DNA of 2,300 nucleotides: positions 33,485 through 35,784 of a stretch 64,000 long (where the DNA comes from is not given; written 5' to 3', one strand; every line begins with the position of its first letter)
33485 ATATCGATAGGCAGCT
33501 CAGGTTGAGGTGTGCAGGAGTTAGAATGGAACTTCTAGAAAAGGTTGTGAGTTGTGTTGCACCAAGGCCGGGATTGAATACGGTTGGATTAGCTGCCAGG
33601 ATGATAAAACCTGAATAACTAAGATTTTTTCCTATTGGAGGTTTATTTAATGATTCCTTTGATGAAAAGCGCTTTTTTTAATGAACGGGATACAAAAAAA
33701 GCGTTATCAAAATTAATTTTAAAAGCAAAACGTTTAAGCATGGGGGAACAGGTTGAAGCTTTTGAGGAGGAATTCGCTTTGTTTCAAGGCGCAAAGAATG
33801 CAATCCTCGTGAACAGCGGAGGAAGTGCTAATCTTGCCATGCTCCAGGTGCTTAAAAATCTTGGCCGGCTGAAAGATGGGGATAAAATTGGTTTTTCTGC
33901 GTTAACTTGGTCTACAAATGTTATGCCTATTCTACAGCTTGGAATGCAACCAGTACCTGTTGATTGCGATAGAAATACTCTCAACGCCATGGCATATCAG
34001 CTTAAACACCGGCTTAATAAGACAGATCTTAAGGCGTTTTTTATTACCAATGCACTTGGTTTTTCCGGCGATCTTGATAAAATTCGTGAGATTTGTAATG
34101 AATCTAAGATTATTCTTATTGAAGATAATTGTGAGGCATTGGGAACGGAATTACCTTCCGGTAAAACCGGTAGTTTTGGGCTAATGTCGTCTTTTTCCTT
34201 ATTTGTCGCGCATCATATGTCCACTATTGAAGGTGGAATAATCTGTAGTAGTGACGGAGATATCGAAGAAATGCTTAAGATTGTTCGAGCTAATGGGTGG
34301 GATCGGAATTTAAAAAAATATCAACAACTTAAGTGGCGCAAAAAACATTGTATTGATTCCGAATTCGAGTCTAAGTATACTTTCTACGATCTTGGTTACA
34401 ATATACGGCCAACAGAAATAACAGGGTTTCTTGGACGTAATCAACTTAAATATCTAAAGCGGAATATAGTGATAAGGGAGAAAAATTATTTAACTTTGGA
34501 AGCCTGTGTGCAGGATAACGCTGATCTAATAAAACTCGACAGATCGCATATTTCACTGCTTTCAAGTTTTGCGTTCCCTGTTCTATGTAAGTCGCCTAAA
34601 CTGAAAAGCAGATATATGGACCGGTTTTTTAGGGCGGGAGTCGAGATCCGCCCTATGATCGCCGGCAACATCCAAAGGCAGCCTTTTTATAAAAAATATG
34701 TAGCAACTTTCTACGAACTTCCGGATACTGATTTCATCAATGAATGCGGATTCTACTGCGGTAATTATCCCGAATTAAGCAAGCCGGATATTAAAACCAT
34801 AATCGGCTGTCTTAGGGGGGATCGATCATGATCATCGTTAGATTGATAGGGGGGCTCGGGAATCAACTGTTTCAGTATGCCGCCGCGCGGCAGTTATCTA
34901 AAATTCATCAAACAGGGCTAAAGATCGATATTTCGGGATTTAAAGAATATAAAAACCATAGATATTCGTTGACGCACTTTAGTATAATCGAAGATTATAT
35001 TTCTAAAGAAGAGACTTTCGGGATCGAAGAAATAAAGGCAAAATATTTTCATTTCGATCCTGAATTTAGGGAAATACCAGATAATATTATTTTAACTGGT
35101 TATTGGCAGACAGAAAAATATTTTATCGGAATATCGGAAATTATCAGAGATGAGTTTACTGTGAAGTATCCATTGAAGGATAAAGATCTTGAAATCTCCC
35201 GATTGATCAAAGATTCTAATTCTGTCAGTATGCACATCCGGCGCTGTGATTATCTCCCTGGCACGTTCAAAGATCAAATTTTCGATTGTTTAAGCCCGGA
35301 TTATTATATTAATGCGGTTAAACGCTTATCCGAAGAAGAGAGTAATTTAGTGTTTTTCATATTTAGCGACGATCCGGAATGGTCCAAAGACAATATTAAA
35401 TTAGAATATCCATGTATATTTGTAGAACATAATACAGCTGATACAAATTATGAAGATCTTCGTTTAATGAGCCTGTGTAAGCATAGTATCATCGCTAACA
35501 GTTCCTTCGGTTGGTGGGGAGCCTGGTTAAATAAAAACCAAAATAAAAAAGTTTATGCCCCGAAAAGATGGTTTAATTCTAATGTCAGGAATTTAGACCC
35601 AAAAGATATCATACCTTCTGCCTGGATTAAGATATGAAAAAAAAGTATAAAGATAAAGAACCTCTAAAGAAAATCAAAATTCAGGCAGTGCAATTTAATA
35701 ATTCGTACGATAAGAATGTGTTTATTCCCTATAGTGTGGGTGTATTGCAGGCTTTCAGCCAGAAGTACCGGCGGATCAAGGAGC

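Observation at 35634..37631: Large cobalamin-binding radical SAM enzyme with an unknown C-terminal domain inside the glycan locus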

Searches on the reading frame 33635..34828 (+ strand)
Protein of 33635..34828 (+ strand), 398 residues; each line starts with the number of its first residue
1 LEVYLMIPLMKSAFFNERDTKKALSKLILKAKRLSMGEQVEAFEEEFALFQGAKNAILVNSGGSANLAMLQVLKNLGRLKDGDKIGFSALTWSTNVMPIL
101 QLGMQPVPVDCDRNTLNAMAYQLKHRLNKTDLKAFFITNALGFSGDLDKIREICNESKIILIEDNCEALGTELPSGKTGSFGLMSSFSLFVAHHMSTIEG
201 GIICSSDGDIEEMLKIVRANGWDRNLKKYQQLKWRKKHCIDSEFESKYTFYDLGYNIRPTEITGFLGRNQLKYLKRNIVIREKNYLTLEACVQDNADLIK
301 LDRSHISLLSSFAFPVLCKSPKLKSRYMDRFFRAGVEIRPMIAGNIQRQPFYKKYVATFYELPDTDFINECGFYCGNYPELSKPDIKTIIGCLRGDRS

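Call 6: search_protein_families(library=pfam, proteins=[window:33635-34828:+], max_evalue=0.001)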
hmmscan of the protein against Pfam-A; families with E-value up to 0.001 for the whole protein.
window:33635-34828:+ (398 aa): 3 families
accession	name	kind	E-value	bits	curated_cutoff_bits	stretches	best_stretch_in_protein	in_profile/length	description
PF01041.23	DegT_DnrJ_EryC1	-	1.9e-56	192.3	19.8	1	25-393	11-359/360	DegT/DnrJ/EryC1/StrS aminotransferase family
PF00266.25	Aminotran_5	-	7.8e-05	22.3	21.5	1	37-170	42-181/371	Aminotransferase class-V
PF00155.27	Aminotran_1_2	-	0.00034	20.3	19.7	1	41-164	45-185/361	Aminotransferase class I and II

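Call 37: search_protein_families(library=ncbifam, proteins=[window:33635-34828:+], max_evalue=0.00001)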
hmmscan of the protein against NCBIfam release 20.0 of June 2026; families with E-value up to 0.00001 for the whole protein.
window:33635-34828:+ (398 aa): 7 families
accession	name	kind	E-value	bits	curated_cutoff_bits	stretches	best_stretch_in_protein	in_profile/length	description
NF011936.0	PRK15407.1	equivalog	7.1e-63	212.8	423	1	32-393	59-432/440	lipopolysaccharide biosynthesis protein RfbH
TIGR03588.1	PseC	equivalog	4.4e-37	127.9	423.5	1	27-393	19-376/380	UDP-4-amino-4,6-dideoxy-N-acetyl-beta-L-altrosamine transaminase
TIGR04181.1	NHT_00031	hypoth_equivalog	2.7e-31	108.8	420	1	22-357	14-340/359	LegC family aminotransferase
NF008658.2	PRK11658.1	equivalog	2.3e-22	79.2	631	1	26-222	21-211/379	UDP-4-amino-4-deoxy-L-arabinose aminotransferase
NF008687.0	PRK11706.1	equivalog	7.4e-16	57.9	375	1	51-293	44-268/375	dTDP-4-amino-4,6-dideoxygalactose transaminase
TIGR02379.1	ECA_wecE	subfamily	3.7e-10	39.1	434.85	1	49-263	42-239/376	dTDP-4-amino-4,6-dideoxy-D-glucose transaminase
TIGR04427.1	PLP_DesI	equivalog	2.3e-09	36.9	650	1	36-226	50-233/390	dTDP-4-dehydro-6-deoxyglucose aminotransferase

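Call 80: search_solved_structures(query=window:33635-34828:+, max_evalue=1e-20)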
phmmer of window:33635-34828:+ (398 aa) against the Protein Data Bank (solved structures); distinct sequences matched with E-value up to 1e-20: 12.
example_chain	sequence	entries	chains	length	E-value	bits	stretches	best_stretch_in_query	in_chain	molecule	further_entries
2gms_A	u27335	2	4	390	2.7e-62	214.3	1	22-379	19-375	Putative pyridoxamine 5-phosphate-dependent dehydrase, Wbdk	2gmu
3b8x_A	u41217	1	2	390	2.7e-61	211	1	22-379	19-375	Pyridoxamine 5-phosphate-dependent dehydrase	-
2r0t_A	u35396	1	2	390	5.1e-61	210.1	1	22-379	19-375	Pyridoxamine 5-phosphate-dependent dehydrase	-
3gr9_A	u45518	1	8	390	1.4e-60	208.7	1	22-379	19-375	ColD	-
3bcx_A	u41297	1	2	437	3.3e-39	138.3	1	34-387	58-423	CDP-6-deoxy-L-threo-D-glycero-4-hexulose-3-dehydrase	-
3bb8_A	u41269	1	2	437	5.9e-38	134.2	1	34-387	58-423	CDP-4-keto-6-deoxy-D-glucose-3-dehydrase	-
9wvy_A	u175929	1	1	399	3.4e-29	105.3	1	16-272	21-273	Putative NDP-4-keto-6-deoxyglucose-3-dehydratase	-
3bn1_A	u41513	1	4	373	1.2e-21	80.5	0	35-228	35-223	Perosamine synthetase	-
7b0d_A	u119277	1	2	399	1.3e-21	80.4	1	23-223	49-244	Glutamine--scyllo-inositol transaminase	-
3dr7_A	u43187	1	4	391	1.4e-21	80.3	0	35-228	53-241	Putative perosamine synthetase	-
2fn6_A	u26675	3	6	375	1.5e-21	80.1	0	17-319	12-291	AMINOTRANSFERASE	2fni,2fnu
3dr4_A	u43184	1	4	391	1.9e-21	79.8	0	35-228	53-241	Putative perosamine synthetase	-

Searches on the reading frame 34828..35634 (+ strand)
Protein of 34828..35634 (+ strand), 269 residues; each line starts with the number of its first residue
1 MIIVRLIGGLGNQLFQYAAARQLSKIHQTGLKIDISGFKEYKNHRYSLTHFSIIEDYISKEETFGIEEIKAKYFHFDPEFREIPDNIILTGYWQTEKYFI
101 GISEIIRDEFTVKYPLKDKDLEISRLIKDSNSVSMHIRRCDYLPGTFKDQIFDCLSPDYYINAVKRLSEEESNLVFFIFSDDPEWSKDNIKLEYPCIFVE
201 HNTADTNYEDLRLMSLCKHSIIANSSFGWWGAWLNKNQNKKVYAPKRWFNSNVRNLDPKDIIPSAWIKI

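Call 6: search_protein_families(library=pfam, proteins=[window:34828-35634:+], max_evalue=0.001)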
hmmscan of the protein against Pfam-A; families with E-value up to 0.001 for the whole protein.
window:34828-35634:+ (269 aa): 1 family
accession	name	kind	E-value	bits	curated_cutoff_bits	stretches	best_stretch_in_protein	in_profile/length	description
PF01531.22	Glyco_transf_11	-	7.2e-32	111.2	23.9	1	4-268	35-296/298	Glycosyl transferase family 11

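Call 37: search_protein_families(library=ncbifam, proteins=[window:34828-35634:+], max_evalue=0.00001)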
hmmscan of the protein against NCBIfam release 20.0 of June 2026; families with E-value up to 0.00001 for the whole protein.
window:34828-35634:+ (269 aa): 0 families
